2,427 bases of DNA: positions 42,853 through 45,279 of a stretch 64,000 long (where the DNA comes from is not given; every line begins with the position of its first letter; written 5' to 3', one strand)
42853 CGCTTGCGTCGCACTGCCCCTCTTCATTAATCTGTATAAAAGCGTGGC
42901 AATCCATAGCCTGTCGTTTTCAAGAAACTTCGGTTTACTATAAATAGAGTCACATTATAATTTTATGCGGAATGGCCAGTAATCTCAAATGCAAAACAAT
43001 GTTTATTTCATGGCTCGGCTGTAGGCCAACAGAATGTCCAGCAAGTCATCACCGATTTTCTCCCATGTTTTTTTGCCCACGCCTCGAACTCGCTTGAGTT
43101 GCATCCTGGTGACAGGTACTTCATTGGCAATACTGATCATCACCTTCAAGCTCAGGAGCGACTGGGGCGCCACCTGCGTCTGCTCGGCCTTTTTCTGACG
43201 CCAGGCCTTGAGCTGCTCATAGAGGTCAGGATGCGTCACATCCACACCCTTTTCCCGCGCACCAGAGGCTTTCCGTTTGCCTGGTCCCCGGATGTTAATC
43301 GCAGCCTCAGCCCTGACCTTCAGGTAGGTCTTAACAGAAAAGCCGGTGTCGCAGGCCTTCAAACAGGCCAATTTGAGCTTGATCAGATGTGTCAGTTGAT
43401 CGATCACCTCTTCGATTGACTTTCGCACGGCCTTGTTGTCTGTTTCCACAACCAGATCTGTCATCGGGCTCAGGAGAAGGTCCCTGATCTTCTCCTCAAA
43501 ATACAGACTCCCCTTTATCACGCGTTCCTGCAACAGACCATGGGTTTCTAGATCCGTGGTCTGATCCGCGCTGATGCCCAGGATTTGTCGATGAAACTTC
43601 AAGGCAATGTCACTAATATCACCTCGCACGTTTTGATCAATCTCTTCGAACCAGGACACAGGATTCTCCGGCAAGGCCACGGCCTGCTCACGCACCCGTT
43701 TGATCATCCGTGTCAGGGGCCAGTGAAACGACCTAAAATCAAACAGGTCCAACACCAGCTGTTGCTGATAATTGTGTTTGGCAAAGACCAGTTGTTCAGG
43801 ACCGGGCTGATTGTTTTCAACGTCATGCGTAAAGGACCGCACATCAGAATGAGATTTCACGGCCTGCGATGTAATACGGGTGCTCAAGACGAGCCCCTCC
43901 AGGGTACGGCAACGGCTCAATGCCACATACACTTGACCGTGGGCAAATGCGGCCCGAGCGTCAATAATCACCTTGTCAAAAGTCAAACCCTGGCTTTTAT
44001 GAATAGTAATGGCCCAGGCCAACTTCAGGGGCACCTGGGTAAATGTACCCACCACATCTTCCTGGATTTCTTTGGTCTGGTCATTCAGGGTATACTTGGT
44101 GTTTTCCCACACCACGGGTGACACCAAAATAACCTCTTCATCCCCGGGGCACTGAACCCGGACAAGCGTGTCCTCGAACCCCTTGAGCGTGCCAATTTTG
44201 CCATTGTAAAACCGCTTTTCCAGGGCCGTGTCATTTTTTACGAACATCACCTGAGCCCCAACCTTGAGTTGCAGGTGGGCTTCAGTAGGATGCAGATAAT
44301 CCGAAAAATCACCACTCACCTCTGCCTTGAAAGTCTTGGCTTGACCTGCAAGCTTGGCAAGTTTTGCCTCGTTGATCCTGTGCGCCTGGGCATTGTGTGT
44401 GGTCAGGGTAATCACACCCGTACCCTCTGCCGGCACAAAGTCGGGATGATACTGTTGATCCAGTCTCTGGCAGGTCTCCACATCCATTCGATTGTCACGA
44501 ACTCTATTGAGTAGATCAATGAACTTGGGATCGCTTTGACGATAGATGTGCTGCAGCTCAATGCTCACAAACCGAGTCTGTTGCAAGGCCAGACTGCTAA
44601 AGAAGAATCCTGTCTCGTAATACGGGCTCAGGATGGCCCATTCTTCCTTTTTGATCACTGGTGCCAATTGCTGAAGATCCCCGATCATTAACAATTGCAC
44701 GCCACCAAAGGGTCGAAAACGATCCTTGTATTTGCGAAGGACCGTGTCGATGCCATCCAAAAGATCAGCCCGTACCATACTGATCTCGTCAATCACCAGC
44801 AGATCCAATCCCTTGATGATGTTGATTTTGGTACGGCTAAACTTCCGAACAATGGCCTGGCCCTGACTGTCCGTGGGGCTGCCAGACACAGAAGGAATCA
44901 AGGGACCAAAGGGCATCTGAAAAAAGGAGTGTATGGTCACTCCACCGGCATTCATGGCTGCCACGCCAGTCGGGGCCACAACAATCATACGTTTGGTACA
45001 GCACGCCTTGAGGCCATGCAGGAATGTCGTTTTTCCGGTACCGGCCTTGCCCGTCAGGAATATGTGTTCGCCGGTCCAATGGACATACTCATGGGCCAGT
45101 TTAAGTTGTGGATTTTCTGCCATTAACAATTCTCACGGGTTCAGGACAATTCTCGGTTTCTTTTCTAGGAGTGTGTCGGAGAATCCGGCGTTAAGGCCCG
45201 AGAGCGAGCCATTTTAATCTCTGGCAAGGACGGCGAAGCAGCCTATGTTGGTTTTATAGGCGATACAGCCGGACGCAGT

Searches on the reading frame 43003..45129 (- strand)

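Call 31: search_protein_families(library=pfam, proteins=[window:43003-45129:-], max_evalue=0.000001)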
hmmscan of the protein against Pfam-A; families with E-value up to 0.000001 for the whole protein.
window:43003-45129:- (708 aa): 5 families
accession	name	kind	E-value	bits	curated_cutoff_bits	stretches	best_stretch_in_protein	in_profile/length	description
PF05970.20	PIF1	-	1.3e-25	90.8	25.9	1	18-217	20-219/223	PIF1-like helicase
PF13604.12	AAA_30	-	4.1e-14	53.2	27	1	8-225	6-182/191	AAA domain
PF00570.28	HRDC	-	9.7e-14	51.5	23.8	1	635-700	3-68/68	HRDC domain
PF13245.12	AAA_19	-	1.7e-10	41.6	25.1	1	21-158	12-132/134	AAA domain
PF13538.12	UvrD_C_2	-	3e-07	30.6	27.4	1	370-409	1-47/52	UvrD-like helicase C-terminal domain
